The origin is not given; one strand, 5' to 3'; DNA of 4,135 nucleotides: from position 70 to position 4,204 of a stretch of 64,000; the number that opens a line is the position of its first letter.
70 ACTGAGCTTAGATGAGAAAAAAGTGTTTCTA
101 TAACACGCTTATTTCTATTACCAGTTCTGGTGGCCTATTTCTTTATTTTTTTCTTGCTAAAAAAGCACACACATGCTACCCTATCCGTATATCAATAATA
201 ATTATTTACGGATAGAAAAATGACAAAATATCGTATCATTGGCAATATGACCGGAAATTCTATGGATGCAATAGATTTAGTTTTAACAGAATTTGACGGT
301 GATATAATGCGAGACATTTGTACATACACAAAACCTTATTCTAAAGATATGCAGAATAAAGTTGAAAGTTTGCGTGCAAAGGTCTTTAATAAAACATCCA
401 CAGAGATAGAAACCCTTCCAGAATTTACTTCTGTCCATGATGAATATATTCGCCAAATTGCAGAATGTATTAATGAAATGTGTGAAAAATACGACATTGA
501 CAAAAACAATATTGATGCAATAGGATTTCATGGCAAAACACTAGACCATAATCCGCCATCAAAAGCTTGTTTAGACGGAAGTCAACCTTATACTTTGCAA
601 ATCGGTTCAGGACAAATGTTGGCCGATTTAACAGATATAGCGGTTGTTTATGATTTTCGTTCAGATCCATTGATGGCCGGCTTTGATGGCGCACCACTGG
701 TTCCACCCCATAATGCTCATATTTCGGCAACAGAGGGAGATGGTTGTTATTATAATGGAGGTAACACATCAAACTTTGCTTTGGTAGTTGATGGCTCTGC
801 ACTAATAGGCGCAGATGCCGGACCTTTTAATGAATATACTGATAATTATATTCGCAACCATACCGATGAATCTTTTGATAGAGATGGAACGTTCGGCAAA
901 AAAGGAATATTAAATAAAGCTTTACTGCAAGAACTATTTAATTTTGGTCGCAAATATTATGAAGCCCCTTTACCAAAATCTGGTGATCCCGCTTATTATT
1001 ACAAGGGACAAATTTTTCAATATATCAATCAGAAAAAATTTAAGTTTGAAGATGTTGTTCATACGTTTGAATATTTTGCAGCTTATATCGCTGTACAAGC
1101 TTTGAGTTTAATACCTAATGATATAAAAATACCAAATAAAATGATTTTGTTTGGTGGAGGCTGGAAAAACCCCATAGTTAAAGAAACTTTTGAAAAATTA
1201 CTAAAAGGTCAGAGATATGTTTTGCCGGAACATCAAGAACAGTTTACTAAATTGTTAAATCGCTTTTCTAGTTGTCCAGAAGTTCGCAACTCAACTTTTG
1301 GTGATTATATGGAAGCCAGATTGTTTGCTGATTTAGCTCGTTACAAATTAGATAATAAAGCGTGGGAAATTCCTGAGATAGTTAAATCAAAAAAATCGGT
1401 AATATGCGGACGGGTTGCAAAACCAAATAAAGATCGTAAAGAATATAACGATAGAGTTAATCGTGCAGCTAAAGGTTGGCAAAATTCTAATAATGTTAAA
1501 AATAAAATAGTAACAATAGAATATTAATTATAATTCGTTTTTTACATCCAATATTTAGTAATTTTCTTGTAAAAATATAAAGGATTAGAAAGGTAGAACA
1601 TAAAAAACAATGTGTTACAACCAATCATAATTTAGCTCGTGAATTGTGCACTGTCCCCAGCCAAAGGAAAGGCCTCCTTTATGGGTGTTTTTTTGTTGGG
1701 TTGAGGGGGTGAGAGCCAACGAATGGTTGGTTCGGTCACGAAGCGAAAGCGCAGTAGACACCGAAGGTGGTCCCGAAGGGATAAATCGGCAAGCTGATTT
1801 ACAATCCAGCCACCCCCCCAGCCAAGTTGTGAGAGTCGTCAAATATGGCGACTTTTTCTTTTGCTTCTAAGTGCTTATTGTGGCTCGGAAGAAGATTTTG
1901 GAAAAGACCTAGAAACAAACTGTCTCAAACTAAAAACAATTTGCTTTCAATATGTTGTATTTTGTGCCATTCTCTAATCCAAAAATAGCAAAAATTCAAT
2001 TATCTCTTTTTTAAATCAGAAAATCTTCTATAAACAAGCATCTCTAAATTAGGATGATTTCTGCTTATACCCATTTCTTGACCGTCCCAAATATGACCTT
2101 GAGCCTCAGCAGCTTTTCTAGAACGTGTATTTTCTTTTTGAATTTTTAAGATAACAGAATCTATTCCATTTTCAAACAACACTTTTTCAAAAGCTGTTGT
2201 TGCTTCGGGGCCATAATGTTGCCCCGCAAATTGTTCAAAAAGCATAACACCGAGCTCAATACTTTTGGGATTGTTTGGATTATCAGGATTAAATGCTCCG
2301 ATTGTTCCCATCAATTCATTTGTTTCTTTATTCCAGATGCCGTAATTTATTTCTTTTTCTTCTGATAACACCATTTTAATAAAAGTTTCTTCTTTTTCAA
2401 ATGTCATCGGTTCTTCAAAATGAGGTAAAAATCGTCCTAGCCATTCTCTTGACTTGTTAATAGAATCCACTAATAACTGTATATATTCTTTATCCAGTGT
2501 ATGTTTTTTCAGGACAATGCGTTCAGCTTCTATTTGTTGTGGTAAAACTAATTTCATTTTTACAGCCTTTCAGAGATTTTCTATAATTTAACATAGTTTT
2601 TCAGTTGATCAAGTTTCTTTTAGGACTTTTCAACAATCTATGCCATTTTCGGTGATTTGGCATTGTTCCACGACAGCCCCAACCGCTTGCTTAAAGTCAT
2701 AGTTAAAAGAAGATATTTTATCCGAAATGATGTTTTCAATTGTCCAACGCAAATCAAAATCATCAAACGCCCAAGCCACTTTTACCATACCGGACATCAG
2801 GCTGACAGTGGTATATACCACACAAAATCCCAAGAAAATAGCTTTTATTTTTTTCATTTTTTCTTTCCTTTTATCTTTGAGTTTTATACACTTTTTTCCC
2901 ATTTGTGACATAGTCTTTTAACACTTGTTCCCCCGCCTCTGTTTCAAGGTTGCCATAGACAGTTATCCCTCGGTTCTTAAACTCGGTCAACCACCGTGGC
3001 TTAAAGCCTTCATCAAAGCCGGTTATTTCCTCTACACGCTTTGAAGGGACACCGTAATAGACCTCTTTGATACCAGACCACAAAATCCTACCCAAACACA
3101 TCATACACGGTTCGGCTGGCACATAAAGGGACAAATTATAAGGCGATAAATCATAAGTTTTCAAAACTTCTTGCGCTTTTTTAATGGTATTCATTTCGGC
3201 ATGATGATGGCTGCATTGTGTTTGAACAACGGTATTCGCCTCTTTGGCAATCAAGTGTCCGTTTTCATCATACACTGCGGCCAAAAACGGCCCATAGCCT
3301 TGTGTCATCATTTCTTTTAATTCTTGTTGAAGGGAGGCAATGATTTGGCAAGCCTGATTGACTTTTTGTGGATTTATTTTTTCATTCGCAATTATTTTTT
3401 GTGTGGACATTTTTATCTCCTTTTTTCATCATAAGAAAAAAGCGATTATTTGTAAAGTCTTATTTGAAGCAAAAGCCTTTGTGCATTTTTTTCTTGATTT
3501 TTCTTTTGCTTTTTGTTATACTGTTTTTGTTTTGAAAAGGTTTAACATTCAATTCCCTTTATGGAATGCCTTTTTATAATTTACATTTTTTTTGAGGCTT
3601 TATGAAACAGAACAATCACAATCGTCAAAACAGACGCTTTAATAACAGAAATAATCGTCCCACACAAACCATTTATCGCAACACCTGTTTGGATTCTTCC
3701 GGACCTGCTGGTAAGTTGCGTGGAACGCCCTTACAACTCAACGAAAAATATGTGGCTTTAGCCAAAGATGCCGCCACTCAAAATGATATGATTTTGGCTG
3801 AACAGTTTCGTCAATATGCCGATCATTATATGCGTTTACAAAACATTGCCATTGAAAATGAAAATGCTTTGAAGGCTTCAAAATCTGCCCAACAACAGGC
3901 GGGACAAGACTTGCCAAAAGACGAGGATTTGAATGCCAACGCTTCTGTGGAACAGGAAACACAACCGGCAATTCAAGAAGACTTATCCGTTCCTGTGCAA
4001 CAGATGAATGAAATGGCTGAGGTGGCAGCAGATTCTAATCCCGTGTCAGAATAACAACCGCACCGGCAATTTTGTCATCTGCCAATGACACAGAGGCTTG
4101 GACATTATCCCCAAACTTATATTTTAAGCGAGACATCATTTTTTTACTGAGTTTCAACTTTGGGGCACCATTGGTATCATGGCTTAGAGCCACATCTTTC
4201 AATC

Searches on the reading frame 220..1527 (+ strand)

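Call 62: search_protein_families(library=pfam, proteins=[window:220-1527:+], max_evalue=0.001)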
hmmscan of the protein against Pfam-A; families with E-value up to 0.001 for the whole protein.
window:220-1527:+ (435 aa): 1 family
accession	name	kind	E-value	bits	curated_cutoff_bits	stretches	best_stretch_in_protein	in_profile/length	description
PF03702.20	AnmK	-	4e-51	174.7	24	1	5-331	2-314/367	Anhydro-N-acetylmuramic acid kinase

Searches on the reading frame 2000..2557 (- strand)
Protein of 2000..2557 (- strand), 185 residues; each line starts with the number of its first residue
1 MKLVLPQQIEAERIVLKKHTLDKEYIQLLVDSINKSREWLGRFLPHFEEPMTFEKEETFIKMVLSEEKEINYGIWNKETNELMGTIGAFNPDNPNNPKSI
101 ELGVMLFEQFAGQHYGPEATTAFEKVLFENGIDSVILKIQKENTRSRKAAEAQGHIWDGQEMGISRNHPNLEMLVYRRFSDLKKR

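Call 62: search_protein_families(library=pfam, proteins=[window:2000-2557:-], max_evalue=0.001)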
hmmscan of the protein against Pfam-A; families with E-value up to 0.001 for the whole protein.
window:2000-2557:- (185 aa): 2 families
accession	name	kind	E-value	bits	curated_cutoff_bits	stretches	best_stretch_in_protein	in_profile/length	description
PF13302.13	Acetyltransf_3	-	1.6e-15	58.5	25.4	1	13-154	1-136/138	Acetyltransferase (GNAT) domain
PF00583.31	Acetyltransf_1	-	4.6e-07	30.6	20.7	1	52-154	21-115/116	Acetyltransferase (GNAT) family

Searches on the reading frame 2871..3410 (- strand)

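Call 62: search_protein_families(library=pfam, proteins=[window:2871-3410:-], max_evalue=0.001)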
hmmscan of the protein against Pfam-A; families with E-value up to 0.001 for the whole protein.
window:2871-3410:- (179 aa): 5 families
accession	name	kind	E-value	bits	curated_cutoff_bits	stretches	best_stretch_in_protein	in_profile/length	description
PF14437.12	MafB19-deam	-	4e-14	53.1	27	1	26-122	9-102/142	MafB19-like deaminase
PF00383.29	dCMP_cyt_deam_1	-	6.9e-14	52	25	1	27-120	11-101/102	Cytidine and deoxycytidylate deaminase zinc-binding region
PF14439.12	Bd3614-deam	-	6.6e-07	29.8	38.5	1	43-122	11-91/113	Bd3614-like deaminase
PF18772.7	APOBEC2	-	0.00024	21.6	26.8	1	53-109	34-89/175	APOBEC2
PF18750.7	SNAD4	-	0.0009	19.7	27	0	59-109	22-71/130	Secreted Novel AID/APOBEC-like Deaminase 4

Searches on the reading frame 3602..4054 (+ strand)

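Call 62: search_protein_families(library=pfam, proteins=[window:3602-4054:+], max_evalue=0.001)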
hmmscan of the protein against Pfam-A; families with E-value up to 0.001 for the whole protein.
window:3602-4054:+ (150 aa): 1 family
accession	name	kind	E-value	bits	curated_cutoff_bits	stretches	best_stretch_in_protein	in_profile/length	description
PF13763.11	DUF4167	-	1.1e-20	74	25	1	11-82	3-74/78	Domain of unknown function (DUF4167)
